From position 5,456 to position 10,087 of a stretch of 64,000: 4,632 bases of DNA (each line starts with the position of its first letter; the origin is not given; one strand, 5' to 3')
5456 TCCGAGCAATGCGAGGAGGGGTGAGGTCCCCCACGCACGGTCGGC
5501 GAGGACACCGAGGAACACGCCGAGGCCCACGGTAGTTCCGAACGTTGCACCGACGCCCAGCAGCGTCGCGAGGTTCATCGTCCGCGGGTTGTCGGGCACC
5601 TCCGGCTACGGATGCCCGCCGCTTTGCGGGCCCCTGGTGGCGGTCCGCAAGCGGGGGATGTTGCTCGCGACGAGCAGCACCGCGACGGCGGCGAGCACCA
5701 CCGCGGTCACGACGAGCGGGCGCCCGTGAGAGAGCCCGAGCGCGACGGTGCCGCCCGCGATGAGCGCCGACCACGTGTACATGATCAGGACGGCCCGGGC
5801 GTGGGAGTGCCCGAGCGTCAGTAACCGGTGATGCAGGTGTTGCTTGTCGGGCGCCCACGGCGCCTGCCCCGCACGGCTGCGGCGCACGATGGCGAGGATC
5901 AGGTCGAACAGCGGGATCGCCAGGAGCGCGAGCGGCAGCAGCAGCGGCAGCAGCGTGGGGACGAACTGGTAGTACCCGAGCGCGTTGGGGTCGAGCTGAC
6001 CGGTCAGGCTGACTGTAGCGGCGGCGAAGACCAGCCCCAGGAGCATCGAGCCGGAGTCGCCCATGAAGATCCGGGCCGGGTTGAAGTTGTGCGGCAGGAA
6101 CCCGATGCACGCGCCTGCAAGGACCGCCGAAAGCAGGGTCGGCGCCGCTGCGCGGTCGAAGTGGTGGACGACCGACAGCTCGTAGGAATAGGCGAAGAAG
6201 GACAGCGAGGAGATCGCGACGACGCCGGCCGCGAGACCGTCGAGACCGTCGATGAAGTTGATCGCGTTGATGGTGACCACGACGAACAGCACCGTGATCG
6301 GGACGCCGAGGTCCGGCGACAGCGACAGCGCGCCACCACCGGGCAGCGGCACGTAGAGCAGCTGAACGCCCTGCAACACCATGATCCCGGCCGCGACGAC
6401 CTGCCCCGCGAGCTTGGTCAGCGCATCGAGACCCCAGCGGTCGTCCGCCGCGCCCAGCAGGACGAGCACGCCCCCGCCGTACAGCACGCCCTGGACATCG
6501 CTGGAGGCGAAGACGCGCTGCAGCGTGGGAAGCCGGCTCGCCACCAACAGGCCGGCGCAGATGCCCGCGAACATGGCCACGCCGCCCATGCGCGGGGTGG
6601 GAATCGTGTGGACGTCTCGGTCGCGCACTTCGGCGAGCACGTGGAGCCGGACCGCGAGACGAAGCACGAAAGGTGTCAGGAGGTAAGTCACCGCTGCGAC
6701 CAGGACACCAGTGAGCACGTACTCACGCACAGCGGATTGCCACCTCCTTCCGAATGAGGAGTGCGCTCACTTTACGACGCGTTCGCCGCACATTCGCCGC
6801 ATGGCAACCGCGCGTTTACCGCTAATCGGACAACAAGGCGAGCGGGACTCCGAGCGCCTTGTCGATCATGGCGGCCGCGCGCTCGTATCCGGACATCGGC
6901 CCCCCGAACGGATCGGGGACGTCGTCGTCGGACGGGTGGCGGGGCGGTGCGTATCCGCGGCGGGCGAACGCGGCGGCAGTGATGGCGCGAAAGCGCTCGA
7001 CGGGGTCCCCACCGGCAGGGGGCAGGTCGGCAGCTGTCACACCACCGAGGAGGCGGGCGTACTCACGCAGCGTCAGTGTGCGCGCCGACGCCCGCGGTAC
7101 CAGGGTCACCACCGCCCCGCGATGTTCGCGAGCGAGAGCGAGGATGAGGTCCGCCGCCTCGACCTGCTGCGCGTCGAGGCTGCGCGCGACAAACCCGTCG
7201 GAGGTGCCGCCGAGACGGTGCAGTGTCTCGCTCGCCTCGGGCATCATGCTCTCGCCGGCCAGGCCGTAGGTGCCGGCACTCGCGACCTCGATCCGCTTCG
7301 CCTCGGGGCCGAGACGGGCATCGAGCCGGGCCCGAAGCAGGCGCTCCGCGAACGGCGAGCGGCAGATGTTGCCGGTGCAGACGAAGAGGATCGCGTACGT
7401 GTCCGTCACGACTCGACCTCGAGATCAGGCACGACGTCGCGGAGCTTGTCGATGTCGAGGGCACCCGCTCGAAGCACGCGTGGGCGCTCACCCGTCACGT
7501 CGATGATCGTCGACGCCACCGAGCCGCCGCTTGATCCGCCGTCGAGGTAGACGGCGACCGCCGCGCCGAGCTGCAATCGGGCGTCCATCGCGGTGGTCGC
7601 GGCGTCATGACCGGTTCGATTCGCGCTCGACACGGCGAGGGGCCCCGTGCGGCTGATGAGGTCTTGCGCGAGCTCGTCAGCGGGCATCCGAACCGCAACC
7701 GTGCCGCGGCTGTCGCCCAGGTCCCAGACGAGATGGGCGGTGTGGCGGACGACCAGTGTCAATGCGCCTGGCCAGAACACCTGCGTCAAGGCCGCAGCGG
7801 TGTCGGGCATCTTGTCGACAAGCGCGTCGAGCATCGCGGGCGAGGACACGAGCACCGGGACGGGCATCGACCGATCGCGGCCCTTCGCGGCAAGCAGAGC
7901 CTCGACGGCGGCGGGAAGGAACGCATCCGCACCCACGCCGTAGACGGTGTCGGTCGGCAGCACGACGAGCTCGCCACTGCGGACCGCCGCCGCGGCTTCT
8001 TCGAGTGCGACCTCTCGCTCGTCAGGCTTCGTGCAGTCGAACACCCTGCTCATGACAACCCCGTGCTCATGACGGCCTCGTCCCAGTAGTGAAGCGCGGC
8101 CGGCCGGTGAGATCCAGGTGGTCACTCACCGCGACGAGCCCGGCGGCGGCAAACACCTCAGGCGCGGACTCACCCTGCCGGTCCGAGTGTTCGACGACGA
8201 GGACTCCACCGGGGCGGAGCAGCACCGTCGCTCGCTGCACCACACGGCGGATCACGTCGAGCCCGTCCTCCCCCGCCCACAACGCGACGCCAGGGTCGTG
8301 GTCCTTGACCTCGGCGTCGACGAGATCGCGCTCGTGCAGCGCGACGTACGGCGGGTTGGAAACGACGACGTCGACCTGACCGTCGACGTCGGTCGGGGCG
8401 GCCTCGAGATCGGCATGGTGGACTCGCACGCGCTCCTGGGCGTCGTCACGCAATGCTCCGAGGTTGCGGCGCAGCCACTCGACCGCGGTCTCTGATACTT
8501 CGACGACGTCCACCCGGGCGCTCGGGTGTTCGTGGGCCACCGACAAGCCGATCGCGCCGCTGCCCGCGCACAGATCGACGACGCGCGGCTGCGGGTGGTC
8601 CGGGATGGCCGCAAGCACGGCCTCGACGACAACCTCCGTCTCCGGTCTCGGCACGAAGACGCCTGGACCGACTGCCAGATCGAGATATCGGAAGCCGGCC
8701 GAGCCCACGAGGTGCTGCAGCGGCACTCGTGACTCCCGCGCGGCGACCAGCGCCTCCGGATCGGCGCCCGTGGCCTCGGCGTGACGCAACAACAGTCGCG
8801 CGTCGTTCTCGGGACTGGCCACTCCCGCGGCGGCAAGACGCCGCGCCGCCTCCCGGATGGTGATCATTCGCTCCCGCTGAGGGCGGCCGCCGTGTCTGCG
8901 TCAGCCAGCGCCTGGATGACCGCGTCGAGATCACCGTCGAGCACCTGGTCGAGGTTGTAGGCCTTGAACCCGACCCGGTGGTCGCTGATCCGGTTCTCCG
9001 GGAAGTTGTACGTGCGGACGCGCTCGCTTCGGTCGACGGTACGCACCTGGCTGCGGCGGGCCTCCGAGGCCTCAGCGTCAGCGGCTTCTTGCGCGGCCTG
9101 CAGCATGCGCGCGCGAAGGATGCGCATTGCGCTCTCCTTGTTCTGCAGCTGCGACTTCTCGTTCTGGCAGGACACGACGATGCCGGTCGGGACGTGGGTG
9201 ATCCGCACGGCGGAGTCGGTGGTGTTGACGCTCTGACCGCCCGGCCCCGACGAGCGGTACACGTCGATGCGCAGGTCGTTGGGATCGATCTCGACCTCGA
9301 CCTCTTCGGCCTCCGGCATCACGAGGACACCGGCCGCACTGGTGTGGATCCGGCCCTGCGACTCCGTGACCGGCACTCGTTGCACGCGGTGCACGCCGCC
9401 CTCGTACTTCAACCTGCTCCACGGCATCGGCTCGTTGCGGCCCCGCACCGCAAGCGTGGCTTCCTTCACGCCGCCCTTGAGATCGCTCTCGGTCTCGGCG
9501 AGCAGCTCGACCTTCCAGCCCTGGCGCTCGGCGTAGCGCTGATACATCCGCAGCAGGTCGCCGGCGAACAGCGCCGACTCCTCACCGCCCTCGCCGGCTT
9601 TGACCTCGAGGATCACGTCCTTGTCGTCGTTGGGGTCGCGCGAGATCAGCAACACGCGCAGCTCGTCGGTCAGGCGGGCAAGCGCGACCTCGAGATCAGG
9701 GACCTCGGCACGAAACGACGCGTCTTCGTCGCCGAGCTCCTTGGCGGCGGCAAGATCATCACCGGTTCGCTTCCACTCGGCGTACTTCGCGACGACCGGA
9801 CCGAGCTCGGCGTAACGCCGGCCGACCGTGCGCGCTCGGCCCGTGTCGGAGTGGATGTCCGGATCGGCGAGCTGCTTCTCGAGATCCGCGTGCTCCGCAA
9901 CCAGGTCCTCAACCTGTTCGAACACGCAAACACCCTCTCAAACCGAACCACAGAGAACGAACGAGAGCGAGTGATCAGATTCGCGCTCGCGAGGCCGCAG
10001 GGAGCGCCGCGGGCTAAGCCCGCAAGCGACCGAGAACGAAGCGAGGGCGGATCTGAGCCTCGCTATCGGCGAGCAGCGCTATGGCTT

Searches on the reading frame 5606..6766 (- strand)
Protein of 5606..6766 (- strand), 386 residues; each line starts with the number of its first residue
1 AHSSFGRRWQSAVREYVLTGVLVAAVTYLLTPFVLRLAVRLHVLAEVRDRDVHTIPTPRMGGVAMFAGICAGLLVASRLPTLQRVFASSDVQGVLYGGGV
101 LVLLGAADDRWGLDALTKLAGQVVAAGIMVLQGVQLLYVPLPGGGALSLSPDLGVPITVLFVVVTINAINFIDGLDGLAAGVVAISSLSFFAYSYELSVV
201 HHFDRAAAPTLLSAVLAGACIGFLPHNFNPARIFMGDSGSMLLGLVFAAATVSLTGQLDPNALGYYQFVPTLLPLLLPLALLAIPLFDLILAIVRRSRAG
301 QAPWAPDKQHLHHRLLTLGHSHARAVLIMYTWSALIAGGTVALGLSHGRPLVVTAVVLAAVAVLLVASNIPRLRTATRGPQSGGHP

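Call 40: search_protein_families(library=pfam, max_evalue=0.00001, proteins=[window:5606-6766:-])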
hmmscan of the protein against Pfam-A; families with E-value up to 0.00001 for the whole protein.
window:5606-6766:- (386 aa): 1 family
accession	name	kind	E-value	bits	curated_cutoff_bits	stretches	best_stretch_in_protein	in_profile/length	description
PF00953.26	Glycos_transf_4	-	7.3e-38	130.5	27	1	93-253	3-158/160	Glycosyl transferase family 4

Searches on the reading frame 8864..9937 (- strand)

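Call 40: search_protein_families(library=pfam, max_evalue=0.00001, proteins=[window:8864-9937:-])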
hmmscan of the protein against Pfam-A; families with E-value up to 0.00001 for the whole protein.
window:8864-9937:- (357 aa): 2 families
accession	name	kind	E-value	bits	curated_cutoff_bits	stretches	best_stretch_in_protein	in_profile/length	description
PF03462.23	PCRF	-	5.1e-64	216.1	24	1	14-204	3-194/194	PCRF domain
PF00472.26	RF-1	-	8.6e-43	145.4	35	1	211-321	1-116/116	RF-1 domain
